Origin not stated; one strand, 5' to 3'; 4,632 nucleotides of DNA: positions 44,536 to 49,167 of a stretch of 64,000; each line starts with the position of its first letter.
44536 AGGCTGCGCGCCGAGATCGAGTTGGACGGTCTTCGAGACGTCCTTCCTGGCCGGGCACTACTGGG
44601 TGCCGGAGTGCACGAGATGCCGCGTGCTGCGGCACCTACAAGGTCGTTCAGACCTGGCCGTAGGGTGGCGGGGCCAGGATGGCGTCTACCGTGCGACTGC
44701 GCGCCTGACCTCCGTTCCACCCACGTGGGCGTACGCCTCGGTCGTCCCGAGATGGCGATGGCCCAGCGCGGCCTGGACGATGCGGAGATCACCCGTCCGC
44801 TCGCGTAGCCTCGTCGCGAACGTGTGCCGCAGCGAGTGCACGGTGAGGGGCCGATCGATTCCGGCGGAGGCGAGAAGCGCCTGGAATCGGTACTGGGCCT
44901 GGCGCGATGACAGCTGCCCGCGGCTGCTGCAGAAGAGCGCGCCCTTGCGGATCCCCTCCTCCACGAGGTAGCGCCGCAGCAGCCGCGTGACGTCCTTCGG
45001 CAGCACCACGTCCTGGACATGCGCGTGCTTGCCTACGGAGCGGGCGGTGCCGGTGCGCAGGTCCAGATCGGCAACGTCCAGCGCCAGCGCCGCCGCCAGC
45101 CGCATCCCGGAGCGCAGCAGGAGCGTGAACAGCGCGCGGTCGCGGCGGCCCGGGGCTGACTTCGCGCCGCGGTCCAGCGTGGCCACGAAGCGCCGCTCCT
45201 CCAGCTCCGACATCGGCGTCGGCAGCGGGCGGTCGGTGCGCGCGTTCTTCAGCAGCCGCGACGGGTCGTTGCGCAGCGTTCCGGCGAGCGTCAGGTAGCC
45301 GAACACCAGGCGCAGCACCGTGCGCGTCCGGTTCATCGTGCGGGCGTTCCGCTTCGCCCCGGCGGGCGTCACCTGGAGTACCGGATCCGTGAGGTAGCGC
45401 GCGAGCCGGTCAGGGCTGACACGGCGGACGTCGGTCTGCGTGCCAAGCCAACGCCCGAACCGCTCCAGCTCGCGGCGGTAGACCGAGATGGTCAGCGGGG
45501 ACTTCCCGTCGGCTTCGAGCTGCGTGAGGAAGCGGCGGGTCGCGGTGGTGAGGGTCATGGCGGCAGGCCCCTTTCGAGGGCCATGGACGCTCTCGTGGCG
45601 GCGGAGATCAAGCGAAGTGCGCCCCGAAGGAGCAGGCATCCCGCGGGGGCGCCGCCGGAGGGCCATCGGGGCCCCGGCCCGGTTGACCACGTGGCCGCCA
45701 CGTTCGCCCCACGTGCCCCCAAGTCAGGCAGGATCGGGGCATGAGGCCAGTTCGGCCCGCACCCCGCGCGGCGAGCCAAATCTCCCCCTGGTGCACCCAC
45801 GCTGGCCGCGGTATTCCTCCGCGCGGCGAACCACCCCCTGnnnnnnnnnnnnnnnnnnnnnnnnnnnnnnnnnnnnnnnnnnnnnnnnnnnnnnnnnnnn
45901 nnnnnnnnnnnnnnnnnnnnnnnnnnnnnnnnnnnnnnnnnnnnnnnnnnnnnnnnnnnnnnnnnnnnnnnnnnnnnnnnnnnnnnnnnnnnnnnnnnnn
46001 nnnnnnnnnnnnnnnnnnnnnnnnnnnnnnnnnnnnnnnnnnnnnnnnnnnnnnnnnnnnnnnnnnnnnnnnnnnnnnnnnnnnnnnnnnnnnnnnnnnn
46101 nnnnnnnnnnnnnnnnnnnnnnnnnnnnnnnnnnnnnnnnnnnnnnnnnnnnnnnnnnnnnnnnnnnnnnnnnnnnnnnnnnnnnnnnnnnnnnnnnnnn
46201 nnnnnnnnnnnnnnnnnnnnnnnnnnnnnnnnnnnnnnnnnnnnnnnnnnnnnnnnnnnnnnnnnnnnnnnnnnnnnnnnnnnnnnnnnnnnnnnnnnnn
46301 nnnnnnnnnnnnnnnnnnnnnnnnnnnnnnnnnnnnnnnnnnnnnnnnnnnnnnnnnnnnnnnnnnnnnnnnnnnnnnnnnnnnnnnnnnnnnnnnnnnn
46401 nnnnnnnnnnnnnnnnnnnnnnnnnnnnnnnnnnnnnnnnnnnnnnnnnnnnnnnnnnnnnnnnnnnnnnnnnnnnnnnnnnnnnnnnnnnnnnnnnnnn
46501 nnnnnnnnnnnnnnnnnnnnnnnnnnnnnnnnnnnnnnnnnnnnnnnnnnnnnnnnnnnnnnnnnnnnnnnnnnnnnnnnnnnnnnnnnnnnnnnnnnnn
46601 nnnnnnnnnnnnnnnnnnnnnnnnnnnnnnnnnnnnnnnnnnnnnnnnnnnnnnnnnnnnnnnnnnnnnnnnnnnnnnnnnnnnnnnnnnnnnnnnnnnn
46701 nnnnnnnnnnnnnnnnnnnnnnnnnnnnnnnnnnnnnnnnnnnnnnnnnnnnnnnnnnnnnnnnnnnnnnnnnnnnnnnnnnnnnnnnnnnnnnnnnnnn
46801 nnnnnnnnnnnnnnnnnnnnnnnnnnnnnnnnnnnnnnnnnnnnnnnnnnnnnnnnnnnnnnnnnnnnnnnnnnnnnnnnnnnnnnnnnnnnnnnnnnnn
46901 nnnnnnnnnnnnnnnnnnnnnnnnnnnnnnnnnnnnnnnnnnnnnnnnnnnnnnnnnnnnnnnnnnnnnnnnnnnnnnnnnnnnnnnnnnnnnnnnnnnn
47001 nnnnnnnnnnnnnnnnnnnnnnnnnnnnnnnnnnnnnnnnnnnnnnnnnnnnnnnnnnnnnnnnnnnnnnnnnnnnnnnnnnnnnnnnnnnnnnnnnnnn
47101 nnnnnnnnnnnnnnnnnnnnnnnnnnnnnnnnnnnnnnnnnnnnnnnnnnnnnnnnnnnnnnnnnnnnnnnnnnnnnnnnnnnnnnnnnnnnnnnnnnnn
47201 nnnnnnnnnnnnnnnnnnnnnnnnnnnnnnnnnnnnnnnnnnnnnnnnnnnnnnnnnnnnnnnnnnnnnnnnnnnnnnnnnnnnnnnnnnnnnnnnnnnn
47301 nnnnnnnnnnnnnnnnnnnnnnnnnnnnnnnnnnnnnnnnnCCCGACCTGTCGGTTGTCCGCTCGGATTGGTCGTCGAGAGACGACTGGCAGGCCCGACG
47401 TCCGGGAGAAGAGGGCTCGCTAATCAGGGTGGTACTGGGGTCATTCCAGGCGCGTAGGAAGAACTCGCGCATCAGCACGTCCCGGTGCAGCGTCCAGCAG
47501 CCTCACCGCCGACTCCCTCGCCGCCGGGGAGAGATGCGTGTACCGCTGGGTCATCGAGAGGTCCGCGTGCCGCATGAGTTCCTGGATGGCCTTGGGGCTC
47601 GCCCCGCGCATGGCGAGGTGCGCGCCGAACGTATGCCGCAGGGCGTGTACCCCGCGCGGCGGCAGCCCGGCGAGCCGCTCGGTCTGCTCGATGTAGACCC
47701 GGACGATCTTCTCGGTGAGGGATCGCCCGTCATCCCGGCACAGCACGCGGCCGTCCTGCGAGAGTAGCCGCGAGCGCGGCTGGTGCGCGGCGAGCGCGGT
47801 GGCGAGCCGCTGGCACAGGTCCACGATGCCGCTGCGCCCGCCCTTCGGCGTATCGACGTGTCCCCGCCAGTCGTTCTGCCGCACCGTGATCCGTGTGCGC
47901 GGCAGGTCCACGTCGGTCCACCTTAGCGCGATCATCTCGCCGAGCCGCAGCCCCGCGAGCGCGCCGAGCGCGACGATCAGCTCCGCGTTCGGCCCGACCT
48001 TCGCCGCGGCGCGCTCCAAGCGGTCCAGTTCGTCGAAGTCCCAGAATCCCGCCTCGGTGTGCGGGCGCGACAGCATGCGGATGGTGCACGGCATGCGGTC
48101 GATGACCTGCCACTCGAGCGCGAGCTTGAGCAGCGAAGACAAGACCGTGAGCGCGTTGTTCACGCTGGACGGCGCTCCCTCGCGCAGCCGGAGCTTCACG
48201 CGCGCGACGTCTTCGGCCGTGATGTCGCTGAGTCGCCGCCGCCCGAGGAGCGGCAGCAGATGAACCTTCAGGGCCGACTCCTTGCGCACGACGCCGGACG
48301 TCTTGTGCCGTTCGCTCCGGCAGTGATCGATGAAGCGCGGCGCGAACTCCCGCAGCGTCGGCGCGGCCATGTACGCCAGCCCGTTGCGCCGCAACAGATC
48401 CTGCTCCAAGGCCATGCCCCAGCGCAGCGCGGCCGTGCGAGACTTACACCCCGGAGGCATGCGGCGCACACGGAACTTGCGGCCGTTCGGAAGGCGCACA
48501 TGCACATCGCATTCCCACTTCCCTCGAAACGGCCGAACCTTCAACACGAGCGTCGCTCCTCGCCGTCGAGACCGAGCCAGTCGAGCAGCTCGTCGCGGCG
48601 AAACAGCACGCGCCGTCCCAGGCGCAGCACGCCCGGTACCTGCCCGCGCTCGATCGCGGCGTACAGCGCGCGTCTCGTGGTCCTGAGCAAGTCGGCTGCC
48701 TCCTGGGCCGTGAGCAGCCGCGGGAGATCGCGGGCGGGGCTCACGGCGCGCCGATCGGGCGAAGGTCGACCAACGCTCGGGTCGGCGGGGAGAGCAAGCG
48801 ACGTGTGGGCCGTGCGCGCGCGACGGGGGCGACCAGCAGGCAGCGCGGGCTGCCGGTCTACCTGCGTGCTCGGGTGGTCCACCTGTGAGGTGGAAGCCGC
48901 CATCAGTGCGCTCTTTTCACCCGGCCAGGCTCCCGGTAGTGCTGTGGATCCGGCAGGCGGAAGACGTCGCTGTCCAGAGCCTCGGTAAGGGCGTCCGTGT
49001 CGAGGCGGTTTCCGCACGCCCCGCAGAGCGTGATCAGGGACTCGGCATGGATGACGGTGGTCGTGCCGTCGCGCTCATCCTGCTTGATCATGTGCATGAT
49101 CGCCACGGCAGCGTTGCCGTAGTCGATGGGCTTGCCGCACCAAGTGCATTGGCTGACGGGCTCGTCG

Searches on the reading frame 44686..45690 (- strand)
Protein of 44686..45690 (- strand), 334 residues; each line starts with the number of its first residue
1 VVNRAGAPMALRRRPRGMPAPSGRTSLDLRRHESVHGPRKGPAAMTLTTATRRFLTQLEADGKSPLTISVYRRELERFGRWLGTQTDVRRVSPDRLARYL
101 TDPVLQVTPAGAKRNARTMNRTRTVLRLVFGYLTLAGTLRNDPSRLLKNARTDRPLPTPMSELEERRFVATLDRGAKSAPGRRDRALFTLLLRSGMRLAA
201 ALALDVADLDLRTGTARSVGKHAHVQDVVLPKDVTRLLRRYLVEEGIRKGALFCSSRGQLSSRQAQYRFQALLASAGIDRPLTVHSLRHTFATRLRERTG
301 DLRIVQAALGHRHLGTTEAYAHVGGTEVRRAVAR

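Call 7: search_protein_families(library=pfam, proteins=[window:44686-45690:-], max_evalue=1)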
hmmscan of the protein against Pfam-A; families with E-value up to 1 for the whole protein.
window:44686-45690:- (334 aa): 3 families
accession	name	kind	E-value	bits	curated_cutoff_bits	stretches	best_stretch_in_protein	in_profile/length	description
PF00589.27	Phage_integrase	-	3.4e-30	105.5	27.1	1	166-323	9-168/172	Phage integrase family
PF02899.23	Phage_int_SAM_1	-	4.7e-07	30.4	22.3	1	53-135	3-81/83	Phage integrase, N-terminal SAM-like domain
PF13495.12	Phage_int_SAM_4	-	0.022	15.6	27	1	53-102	4-52/85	Phage integrase, N-terminal SAM-like domain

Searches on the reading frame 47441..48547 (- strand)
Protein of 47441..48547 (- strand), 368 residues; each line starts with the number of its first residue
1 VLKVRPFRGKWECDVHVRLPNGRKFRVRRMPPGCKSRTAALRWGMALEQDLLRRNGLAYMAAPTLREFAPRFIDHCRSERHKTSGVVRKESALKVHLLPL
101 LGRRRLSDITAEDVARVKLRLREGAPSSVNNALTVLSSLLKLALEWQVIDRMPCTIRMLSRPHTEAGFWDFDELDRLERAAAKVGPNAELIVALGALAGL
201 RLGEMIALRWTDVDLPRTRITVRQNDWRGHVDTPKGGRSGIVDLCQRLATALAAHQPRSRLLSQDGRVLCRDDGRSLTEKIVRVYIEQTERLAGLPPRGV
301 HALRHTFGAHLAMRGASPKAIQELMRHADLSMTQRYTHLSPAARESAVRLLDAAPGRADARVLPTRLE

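Call 7: search_protein_families(library=pfam, proteins=[window:47441-48547:-], max_evalue=1)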
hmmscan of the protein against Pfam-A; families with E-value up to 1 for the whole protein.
window:47441-48547:- (368 aa): 3 families
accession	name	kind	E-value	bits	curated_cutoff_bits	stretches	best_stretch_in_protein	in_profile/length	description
PF00589.27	Phage_integrase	-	4.2e-22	79.2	27.1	1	172-340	6-169/172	Phage integrase family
PF14659.12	Phage_int_SAM_3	-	7.3e-05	23.4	22.6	1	64-114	1-50/58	Phage integrase, N-terminal SAM-like domain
PF22022.2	Phage_int_M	-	0.0015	19.1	27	1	67-153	3-89/96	Phage integrase central domain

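Call 98: find_related_loci(query=window:47441-48547:-, collection=viral_contigs, flank=5000)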
Query window:47441-48547:- (368 aa) in viral_contigs; peptide patterns used: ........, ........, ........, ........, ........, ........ (x = any residue, [..] = any of these).
11 stretches matched a pattern; 3 encode a relative of the query (tblastn E <= 1e-3); 3 distinct loci.
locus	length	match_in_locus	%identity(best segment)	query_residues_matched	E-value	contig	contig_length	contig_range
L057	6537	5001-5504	32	187-352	1e-13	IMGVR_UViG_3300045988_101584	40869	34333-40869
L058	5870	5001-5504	32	187-352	1e-13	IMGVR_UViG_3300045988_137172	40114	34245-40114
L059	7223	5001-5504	32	187-352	2e-13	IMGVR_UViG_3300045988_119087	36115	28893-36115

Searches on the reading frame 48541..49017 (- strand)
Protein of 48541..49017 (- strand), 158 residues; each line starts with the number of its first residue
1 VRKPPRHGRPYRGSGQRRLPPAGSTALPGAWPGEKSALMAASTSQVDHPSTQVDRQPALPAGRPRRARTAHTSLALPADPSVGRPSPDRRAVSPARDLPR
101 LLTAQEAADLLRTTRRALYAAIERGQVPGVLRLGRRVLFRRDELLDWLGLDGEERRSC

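Call 7: search_protein_families(library=pfam, proteins=[window:48541-49017:-], max_evalue=1)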
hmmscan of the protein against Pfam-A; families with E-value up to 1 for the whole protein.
window:48541-49017:- (158 aa): 1 family
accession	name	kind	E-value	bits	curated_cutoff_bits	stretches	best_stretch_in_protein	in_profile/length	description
PF12728.13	HTH_17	-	1.9e-11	44.5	27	1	101-148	1-47/51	Helix-turn-helix domain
